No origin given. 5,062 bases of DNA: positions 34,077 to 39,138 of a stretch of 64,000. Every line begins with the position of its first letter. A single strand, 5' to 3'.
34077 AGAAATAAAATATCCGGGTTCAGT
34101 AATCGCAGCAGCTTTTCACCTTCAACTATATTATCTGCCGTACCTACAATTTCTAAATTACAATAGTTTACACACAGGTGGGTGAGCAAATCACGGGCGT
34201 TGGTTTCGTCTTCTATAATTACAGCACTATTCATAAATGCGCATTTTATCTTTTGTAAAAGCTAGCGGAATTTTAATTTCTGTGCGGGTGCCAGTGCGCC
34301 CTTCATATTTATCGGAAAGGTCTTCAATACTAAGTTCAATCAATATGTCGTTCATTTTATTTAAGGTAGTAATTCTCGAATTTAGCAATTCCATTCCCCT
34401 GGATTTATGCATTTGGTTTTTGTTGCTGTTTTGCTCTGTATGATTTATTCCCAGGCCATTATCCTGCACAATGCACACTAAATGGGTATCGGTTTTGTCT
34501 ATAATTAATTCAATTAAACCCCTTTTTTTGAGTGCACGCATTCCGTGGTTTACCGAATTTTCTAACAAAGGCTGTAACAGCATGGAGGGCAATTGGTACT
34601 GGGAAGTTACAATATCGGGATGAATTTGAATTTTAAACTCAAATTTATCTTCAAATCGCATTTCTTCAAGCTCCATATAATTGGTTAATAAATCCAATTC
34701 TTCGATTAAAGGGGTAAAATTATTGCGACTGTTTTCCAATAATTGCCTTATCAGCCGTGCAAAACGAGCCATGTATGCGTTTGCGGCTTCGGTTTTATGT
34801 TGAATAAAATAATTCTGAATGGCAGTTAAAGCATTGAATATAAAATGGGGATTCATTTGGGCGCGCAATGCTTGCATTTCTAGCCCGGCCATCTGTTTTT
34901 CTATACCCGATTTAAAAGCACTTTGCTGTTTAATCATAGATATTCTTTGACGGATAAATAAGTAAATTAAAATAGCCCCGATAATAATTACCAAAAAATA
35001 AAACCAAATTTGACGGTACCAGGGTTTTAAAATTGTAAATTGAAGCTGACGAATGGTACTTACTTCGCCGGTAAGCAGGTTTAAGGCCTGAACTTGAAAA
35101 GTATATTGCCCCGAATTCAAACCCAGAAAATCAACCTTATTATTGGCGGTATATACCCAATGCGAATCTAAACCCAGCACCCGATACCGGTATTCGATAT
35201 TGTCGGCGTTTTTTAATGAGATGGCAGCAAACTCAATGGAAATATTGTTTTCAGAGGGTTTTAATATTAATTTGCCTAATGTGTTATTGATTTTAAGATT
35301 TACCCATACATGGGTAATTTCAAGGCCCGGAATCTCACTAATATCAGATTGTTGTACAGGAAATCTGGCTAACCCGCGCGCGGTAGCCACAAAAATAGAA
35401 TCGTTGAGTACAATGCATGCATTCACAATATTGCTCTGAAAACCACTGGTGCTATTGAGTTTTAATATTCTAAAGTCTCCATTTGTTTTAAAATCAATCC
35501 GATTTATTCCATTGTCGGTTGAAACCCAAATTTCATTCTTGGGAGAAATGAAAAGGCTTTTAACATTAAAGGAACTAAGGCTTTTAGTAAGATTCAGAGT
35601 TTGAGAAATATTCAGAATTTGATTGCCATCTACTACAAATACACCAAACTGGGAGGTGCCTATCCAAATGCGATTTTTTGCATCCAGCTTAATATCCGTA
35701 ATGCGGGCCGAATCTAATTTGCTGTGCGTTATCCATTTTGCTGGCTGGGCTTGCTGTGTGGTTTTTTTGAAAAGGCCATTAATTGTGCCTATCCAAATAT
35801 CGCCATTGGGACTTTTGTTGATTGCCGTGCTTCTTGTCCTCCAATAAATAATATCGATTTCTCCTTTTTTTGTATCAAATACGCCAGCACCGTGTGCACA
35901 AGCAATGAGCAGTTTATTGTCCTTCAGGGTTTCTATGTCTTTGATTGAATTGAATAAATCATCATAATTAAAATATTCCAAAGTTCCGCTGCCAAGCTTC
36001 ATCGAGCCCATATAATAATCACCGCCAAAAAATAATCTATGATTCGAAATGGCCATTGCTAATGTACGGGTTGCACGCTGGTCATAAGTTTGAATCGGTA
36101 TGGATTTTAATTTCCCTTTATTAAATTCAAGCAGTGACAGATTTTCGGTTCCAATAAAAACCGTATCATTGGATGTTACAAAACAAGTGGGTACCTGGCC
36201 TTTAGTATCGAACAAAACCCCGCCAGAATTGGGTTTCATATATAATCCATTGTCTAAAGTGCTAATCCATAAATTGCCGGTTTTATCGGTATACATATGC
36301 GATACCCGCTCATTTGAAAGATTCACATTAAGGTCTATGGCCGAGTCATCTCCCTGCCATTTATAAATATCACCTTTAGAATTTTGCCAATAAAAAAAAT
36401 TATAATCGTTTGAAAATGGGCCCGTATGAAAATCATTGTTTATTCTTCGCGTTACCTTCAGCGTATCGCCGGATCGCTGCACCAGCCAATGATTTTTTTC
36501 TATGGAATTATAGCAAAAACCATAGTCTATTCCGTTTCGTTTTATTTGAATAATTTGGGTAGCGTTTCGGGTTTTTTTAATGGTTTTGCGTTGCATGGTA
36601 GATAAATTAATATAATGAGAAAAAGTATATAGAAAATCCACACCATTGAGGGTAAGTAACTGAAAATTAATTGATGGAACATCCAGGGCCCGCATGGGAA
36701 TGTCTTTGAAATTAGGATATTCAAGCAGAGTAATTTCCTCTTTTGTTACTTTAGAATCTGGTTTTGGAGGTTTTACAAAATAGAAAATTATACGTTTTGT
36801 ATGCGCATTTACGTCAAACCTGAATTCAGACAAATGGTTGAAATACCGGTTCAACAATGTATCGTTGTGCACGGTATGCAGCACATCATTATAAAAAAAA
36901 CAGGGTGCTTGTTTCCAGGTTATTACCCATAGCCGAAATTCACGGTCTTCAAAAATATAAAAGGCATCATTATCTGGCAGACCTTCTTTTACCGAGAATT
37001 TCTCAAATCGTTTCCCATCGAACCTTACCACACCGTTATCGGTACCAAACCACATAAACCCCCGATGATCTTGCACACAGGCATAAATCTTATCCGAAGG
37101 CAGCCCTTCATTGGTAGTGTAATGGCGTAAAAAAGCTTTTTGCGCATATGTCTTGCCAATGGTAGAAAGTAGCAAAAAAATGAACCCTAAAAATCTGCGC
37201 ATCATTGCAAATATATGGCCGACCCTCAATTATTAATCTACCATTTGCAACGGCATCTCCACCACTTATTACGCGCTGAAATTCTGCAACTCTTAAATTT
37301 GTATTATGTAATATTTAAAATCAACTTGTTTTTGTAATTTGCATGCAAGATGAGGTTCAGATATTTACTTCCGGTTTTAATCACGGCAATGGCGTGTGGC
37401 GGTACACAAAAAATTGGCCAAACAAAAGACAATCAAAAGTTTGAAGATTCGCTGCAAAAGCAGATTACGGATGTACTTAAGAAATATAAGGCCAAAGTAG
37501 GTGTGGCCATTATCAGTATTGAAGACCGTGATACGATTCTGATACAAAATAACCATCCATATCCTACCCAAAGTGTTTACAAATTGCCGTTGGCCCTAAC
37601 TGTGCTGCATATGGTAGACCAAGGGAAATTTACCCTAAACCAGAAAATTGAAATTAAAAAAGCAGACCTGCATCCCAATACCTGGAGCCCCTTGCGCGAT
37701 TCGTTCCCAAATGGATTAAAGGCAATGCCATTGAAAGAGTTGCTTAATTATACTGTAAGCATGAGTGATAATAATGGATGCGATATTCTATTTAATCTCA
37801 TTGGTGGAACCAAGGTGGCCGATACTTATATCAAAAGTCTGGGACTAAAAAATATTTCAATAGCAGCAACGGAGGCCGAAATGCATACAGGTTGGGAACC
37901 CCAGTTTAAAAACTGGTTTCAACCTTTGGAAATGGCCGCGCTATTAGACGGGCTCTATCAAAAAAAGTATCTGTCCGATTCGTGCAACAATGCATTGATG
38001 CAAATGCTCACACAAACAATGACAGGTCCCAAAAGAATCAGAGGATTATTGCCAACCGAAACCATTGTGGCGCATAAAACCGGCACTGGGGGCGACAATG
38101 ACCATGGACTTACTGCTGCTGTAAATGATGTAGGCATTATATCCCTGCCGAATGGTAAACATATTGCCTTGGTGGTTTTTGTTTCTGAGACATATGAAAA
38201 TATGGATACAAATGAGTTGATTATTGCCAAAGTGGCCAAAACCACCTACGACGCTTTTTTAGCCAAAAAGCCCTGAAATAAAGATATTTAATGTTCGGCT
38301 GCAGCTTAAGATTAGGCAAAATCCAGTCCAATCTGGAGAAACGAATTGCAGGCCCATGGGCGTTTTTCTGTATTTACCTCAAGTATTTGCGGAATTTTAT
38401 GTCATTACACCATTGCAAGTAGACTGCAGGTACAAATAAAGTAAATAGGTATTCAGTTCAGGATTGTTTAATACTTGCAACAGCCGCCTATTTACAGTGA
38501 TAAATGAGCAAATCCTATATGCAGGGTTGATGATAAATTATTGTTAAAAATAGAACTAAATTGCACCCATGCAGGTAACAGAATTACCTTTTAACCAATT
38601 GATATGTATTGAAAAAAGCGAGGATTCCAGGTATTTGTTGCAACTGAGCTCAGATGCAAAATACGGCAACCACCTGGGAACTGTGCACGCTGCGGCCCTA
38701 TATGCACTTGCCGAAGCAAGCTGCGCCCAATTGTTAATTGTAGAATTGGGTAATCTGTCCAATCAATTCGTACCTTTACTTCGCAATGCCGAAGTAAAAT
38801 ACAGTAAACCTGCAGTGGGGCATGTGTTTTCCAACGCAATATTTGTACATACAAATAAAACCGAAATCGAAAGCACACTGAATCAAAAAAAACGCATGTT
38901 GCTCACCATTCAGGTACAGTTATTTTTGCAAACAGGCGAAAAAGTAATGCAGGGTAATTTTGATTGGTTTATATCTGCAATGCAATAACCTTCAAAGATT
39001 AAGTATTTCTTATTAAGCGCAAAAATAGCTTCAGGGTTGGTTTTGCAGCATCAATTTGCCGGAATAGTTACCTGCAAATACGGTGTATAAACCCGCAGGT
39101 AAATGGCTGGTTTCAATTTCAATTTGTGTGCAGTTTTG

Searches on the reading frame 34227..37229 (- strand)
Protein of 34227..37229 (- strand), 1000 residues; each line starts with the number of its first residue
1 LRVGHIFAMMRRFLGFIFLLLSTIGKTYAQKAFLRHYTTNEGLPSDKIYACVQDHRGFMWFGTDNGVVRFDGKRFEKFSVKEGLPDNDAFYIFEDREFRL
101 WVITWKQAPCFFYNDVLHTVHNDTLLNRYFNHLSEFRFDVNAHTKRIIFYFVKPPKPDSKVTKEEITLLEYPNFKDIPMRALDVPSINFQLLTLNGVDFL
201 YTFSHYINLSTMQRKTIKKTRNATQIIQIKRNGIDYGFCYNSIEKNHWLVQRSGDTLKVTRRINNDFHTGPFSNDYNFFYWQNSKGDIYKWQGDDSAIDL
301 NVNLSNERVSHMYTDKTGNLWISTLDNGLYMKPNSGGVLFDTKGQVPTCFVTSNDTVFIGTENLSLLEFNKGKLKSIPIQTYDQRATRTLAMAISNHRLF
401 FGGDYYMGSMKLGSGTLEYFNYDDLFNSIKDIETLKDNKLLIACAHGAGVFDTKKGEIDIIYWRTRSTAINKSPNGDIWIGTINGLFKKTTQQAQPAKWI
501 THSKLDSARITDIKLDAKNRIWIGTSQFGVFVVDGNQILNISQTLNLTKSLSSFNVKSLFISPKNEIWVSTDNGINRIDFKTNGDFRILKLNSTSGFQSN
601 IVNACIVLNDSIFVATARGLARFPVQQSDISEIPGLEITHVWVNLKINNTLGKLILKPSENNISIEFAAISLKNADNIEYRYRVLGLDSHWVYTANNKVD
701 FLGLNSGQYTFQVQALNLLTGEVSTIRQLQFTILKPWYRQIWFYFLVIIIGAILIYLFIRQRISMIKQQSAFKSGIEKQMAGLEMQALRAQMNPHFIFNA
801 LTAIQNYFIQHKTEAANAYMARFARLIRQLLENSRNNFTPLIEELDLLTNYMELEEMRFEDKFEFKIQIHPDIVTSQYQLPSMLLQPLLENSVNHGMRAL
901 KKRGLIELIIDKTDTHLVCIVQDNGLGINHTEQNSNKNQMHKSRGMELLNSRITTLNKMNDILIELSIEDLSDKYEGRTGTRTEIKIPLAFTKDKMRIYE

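Call 67: search_protein_families(library=pfam, proteins=[window:34227-37229:-], max_evalue=0.00001)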
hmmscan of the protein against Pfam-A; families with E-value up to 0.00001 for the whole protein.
window:34227-37229:- (1000 aa): 3 families
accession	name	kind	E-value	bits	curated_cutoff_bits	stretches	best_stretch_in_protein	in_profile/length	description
PF07494.17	Reg_prop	-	5.9e-23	78.4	20.4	0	42-65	1-24/24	Two component regulator propeller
PF06580.19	His_kinase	-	5.7e-21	75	25.2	1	784-863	2-81/81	Histidine kinase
PF07495.19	Y_Y_Y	-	3.7e-12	46.4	26.6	1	674-734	4-65/65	Y_Y_Y domain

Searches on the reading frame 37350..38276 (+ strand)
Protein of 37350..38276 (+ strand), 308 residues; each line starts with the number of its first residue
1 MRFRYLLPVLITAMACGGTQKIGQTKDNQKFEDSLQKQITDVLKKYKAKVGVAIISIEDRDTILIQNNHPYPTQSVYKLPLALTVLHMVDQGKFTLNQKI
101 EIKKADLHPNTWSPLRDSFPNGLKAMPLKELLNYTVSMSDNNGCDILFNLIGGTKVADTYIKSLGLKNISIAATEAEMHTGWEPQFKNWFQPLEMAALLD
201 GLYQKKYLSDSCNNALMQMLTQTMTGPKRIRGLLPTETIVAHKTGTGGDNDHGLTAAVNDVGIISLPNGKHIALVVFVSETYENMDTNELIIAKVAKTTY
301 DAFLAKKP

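Call 11: search_protein_families(library=pfam, proteins=[window:37350-38276:+])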
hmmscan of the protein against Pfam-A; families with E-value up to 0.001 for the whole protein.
window:37350-38276:+ (308 aa): 2 families
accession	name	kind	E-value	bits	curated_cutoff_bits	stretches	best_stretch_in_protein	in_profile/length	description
PF13354.11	Beta-lactamase2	-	6.9e-41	140.4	22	1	52-278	2-214/214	Beta-lactamase enzyme family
PF00144.29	Beta-lactamase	-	3.5e-09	36.7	27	1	42-143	4-111/329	Beta-lactamase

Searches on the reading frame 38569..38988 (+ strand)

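Call 11: search_protein_families(library=pfam, proteins=[window:38569-38988:+])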
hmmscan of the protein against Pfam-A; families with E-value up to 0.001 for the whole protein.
window:38569-38988:+ (139 aa): 2 families
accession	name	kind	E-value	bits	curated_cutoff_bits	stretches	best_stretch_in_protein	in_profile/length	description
PF14539.12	DUF4442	-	5.5e-12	46.5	25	1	18-134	27-131/132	Domain of unknown function (DUF4442)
PF09500.16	YiiD_C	-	1.3e-05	25.6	27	1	30-122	37-130/144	Putative thioesterase (yiiD_Cterm)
